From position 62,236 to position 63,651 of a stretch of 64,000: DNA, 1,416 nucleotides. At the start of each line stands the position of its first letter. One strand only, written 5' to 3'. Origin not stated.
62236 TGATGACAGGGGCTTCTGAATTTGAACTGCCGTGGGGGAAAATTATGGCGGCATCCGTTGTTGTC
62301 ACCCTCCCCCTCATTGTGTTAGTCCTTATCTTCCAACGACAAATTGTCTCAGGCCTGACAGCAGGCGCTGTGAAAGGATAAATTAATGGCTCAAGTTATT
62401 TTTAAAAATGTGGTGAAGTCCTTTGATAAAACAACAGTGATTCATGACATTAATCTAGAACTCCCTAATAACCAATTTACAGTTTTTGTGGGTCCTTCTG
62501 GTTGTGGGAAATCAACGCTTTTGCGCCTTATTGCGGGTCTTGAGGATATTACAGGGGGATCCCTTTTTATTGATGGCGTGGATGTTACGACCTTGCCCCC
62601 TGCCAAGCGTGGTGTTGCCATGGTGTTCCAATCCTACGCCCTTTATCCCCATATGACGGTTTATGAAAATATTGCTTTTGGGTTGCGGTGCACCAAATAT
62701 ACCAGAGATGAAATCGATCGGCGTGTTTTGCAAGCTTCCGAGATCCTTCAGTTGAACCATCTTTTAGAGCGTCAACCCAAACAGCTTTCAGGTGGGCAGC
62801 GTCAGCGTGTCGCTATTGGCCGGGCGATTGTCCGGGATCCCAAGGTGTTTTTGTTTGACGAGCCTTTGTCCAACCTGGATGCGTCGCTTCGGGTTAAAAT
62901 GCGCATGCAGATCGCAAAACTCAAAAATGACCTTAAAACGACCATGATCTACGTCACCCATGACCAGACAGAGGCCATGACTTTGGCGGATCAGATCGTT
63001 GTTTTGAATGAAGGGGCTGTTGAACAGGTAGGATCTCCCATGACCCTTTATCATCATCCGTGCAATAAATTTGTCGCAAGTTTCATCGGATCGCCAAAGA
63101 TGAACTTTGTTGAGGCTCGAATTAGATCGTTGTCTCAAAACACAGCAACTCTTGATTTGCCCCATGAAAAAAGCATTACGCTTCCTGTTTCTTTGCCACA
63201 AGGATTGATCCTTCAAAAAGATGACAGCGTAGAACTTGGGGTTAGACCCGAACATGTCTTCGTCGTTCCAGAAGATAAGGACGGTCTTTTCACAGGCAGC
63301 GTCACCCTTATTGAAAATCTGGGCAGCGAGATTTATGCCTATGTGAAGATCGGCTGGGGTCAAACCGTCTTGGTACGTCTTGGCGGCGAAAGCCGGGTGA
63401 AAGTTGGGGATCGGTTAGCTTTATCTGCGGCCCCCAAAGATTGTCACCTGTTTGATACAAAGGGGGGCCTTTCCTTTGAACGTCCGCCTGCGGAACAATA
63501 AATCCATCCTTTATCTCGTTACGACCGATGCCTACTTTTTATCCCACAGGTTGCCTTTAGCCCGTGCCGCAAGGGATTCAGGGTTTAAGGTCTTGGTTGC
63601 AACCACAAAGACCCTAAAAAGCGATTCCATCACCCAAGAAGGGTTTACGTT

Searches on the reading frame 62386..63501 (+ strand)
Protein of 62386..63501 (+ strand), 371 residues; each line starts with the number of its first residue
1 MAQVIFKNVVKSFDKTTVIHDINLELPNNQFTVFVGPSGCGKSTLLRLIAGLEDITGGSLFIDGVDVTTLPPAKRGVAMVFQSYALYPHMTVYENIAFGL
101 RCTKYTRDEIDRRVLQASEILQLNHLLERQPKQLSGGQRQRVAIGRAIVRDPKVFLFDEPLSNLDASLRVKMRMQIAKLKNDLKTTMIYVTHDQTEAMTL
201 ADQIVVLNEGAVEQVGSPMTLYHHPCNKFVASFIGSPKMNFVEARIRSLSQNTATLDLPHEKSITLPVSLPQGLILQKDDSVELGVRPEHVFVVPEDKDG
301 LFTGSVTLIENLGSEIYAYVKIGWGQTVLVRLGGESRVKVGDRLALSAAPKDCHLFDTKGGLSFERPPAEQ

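Call 64: find_encoding_contigs(protein=window:62386-63501:+, flank=10000, max_places=4)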
Protein window:62386-63501:+ (371 aa): 4 contigs read that carry it; 2 places shown.
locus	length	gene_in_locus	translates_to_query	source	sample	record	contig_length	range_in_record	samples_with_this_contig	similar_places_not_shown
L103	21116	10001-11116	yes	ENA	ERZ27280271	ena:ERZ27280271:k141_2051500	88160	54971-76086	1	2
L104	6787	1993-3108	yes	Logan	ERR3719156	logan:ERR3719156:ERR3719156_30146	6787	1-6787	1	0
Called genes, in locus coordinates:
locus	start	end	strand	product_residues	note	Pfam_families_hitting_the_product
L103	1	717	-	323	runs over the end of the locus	PF02661:Fic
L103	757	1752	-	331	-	PF02661:Fic, PF13411:MerR_1, PF00376:MerR (weak)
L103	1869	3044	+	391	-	-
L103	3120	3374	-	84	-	PF17209:Hfq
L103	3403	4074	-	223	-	PF00702:Hydrolase, PF13419:HAD_2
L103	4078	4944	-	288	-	PF01063:Aminotran_4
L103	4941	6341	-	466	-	PF00072:Response_reg, PF00158:Sigma54_activat, PF14532:Sigma54_activ_2, PF25601:AAA_lid_14, PF02954:HTH_8 (weak)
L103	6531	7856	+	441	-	PF01547:SBP_bac_1, PF13416:SBP_bac_8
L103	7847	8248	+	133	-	-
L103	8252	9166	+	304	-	PF00528:BPD_transp_1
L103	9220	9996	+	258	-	PF00528:BPD_transp_1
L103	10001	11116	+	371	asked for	PF02463:SMC_N (faint), PF00005:ABC_tran, PF13304:AAA_21 (faint), PF17912:OB_MalK, PF03459:TOBE (faint), PF08402:TOBE_2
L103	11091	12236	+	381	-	PF13477:Glyco_trans_4_2, PF13439:Glyco_transf_4 (weak), PF13579:Glyco_trans_4_4 (weak), PF20706:GT4-conflict, PF00534:Glycos_transf_1, PF13692:Glyco_trans_1_4, PF13524:Glyco_trans_1_2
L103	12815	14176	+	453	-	-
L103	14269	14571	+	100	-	-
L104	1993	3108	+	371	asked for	PF02463:SMC_N (faint), PF00005:ABC_tran, PF13304:AAA_21 (faint), PF17912:OB_MalK, PF03459:TOBE (faint), PF08402:TOBE_2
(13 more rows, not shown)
